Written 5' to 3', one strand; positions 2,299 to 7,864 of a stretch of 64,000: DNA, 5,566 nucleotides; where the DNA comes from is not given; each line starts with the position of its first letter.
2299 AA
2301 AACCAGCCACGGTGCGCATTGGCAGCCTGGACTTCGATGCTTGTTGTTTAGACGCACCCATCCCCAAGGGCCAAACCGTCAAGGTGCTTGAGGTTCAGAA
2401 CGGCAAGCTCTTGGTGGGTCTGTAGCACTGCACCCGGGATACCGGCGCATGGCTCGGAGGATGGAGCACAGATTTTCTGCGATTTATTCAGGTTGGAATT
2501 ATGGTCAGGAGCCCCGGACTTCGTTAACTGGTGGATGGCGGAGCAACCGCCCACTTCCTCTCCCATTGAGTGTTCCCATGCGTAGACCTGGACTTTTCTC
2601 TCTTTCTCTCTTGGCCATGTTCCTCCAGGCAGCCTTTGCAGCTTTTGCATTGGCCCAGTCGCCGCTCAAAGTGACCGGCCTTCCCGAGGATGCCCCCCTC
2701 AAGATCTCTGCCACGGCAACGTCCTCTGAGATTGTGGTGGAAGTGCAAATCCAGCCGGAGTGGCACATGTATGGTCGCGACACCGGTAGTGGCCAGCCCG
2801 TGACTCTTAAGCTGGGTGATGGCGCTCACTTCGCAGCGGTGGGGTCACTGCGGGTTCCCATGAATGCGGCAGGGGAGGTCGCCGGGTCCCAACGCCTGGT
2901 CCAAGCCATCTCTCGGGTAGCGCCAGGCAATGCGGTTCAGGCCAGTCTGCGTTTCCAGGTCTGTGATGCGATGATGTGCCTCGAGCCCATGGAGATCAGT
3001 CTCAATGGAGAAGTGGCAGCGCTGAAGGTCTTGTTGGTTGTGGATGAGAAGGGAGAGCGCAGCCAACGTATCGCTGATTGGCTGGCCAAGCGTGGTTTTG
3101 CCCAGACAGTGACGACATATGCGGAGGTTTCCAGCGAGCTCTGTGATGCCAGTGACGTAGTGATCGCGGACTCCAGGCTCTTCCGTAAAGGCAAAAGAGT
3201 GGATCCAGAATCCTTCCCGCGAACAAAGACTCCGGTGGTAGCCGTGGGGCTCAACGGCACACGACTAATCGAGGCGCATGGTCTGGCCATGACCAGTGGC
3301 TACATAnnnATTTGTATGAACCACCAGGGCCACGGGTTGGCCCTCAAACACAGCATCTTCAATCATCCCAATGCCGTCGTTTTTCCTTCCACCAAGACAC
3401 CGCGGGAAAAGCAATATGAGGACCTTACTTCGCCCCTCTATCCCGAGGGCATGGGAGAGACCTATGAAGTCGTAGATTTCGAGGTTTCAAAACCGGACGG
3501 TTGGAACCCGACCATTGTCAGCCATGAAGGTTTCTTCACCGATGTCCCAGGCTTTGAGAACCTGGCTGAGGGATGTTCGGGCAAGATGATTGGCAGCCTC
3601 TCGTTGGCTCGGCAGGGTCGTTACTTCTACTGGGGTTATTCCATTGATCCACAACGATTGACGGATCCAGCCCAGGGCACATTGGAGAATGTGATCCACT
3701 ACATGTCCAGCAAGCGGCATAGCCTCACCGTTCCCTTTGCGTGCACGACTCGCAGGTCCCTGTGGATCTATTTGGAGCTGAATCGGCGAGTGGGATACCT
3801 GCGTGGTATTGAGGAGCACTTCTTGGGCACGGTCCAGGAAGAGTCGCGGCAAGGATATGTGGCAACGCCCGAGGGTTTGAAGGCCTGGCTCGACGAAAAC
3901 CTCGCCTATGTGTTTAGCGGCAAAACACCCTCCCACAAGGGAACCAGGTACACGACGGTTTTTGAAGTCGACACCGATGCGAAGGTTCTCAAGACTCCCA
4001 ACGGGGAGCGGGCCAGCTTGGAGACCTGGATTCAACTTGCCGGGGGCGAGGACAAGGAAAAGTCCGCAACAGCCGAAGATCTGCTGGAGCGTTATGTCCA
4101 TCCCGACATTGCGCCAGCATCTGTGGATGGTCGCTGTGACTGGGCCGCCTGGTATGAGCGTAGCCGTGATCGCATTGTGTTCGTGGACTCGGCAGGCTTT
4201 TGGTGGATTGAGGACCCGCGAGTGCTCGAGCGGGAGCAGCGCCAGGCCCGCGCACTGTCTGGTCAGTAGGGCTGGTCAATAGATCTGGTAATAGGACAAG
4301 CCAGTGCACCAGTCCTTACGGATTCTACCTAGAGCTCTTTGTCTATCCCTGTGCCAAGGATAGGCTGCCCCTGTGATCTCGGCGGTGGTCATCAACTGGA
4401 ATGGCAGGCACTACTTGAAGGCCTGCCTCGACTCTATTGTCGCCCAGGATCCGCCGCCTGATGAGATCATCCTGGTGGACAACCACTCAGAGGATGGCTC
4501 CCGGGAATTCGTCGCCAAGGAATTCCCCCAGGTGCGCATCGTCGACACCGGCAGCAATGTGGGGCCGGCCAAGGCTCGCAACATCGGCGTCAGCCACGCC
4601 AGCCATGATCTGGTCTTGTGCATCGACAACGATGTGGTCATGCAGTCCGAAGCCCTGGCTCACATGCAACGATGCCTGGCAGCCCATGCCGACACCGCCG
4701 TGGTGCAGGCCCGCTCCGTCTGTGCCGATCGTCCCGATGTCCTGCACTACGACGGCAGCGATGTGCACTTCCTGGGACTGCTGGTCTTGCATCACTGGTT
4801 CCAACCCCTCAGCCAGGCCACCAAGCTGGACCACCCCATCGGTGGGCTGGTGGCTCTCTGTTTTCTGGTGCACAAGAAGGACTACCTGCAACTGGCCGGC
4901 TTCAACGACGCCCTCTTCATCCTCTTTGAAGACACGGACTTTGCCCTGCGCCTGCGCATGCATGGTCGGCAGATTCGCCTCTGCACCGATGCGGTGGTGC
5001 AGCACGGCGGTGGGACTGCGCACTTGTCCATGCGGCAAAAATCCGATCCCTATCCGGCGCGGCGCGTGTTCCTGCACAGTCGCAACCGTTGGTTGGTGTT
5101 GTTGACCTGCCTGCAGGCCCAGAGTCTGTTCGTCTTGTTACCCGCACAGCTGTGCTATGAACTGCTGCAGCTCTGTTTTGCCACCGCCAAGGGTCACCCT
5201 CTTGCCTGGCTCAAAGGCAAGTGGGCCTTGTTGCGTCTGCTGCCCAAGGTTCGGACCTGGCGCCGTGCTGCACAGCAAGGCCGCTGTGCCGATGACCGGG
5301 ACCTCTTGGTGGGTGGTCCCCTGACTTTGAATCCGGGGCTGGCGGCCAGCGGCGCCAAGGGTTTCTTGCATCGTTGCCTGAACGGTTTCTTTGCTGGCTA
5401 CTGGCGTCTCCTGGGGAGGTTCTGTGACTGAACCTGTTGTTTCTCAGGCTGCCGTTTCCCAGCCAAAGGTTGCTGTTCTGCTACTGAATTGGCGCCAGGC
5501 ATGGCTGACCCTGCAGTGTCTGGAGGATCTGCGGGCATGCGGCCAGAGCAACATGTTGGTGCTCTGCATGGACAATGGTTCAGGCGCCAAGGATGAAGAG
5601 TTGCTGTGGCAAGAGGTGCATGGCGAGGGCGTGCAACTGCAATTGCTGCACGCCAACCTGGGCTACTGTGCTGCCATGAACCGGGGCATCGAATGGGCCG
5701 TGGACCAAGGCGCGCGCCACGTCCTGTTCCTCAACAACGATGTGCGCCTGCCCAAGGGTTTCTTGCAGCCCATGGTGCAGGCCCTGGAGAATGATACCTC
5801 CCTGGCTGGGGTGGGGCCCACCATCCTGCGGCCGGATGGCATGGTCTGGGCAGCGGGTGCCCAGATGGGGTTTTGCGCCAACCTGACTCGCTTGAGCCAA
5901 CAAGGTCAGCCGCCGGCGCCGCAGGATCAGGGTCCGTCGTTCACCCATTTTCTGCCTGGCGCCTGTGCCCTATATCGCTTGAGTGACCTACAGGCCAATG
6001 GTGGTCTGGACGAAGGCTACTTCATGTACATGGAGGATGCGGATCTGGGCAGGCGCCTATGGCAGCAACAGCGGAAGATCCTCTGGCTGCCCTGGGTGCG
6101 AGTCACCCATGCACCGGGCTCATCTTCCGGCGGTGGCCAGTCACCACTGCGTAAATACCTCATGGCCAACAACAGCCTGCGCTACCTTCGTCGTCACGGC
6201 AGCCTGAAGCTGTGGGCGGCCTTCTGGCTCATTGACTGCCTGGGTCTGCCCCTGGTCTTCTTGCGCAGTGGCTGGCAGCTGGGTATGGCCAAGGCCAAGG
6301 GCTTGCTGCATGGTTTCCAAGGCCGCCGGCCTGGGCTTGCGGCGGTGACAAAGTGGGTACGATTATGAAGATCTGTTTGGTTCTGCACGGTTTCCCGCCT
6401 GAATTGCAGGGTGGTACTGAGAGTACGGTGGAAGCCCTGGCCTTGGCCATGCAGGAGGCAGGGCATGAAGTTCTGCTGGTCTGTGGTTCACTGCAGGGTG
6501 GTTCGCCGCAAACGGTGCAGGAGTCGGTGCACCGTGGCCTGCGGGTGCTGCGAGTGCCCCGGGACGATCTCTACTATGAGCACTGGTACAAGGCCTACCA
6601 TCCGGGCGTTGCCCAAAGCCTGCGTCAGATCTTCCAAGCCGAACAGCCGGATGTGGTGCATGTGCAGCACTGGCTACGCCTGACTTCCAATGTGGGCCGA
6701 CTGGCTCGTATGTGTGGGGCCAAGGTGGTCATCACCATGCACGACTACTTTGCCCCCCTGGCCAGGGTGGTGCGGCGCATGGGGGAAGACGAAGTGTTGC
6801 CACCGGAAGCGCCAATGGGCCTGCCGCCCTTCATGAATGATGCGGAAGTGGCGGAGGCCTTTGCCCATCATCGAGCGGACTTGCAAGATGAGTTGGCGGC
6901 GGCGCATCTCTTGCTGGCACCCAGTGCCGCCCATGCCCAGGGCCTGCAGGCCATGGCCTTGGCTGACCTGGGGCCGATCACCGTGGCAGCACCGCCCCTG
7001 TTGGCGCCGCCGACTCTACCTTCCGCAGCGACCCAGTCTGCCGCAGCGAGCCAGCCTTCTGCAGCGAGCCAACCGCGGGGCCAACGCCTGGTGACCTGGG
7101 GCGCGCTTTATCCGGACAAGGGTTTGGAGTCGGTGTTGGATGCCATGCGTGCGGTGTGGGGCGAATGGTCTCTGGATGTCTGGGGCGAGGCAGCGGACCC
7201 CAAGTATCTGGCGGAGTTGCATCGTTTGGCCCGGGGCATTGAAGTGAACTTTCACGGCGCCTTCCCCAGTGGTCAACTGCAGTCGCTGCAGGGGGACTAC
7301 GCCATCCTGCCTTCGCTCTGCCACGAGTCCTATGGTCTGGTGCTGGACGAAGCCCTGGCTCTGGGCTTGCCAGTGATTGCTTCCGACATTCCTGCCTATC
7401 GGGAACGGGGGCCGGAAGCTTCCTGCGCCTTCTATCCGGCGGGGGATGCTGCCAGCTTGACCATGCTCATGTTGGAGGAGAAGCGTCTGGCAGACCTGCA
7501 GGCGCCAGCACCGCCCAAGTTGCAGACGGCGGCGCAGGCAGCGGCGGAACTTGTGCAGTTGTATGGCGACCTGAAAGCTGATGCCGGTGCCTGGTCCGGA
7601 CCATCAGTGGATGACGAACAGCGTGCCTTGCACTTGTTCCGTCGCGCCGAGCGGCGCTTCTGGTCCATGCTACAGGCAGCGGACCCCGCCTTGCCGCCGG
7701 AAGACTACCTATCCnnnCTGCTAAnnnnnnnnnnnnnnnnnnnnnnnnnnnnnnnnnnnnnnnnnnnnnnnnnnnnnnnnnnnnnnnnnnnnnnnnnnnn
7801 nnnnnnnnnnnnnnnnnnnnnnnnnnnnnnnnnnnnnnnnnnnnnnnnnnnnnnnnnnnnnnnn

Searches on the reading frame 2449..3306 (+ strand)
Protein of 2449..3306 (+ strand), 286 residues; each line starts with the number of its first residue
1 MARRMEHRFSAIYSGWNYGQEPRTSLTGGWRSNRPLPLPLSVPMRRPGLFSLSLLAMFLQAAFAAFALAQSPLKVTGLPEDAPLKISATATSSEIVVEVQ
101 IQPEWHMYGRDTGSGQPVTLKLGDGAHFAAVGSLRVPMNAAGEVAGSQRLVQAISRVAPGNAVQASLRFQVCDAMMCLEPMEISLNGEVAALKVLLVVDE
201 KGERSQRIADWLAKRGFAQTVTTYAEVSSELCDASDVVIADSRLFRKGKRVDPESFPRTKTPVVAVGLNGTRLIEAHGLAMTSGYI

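Call 8: search_protein_families(library=pfam, proteins=[window:2449-3306:+])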
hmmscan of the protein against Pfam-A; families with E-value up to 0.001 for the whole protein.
window:2449-3306:+ (286 aa): 1 family
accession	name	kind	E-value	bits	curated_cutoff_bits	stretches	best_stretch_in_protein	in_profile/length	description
PF11412.14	DsbD_N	-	5.3e-06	26.9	25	1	78-182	5-112/119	Thiol:disulfide interchange protein DsbD, N-terminal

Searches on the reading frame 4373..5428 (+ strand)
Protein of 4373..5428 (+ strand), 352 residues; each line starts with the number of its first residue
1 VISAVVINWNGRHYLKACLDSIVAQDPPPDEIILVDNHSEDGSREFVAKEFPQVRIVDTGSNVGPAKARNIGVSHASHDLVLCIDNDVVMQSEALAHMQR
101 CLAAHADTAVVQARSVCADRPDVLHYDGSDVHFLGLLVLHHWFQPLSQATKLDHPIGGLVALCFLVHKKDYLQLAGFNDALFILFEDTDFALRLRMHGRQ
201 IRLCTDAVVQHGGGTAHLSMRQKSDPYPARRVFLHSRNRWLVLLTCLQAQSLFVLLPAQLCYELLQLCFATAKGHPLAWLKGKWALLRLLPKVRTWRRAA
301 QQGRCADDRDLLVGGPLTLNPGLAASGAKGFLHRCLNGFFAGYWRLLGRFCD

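Call 8: search_protein_families(library=pfam, proteins=[window:4373-5428:+])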
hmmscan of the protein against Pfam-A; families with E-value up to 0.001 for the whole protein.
window:4373-5428:+ (352 aa): 5 families
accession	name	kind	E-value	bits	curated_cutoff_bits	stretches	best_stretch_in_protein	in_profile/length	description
PF00535.33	Glycos_transf_2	-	2e-25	90.1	23.3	1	3-121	1-122/168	Glycosyl transferase family 2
PF13641.12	Glyco_tranf_2_3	-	8.4e-21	75.5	27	1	2-213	3-213/230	Glycosyltransferase like family 2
PF10111.15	Glyco_tranf_2_2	-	4.1e-08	33.5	27.3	1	8-196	8-201/276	Glycosyltransferase like family 2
PF13506.12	Glyco_transf_21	-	3.3e-06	27.1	21.7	1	71-215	24-158/174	Glycosyl transferase family 21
PF13632.12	Glyco_trans_2_3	-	4.4e-06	27.1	27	1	81-243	2-142/198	Glycosyl transferase family group 2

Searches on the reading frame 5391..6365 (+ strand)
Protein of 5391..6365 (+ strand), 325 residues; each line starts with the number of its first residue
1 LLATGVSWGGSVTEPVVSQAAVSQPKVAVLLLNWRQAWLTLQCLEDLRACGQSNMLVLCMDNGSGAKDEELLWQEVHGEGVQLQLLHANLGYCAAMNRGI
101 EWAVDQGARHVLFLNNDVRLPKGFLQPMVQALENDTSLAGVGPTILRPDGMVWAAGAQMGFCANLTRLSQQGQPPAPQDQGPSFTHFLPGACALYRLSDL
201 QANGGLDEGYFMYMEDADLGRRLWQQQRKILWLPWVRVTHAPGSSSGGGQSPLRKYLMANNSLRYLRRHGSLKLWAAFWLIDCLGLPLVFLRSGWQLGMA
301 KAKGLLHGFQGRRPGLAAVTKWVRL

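Call 8: search_protein_families(library=pfam, proteins=[window:5391-6365:+])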
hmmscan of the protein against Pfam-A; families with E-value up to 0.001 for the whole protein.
window:5391-6365:+ (325 aa): 4 families
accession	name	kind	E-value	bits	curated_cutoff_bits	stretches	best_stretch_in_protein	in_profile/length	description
PF00535.33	Glycos_transf_2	-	6.8e-10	39.6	23.3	1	41-200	14-164/168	Glycosyl transferase family 2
PF13641.12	Glyco_tranf_2_3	-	1.6e-07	32.1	27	1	25-246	1-217/230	Glycosyltransferase like family 2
PF13632.12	Glyco_trans_2_3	-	2.6e-07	31.1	27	1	110-241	1-124/198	Glycosyl transferase family group 2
PF13506.12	Glyco_transf_21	-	3.1e-05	23.9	21.7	1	111-231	34-145/174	Glycosyl transferase family 21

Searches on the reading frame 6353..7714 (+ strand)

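Call 8: search_protein_families(library=pfam, proteins=[window:6353-7714:+])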
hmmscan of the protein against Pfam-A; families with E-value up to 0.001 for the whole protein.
window:6353-7714:+ (454 aa): 5 families
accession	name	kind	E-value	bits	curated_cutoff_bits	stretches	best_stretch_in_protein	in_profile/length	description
PF13692.12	Glyco_trans_1_4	-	1.8e-15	57.9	27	1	244-369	2-132/142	Glycosyl transferases group 1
PF13579.12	Glyco_trans_4_4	-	2.2e-15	57.8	29.7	1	20-146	1-122/158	Glycosyl transferase 4-like domain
PF13439.12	Glyco_transf_4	-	1.6e-14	54.7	28.5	1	20-141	2-109/170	Glycosyltransferase Family 4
PF00534.26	Glycos_transf_1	-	1.9e-11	44.3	26.4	1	245-351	17-129/172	Glycosyl transferases group 1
PF20706.3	GT4-conflict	-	7.7e-05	22.3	26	0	315-345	283-312/385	Family 4 Glycosyltransferase in conflict systems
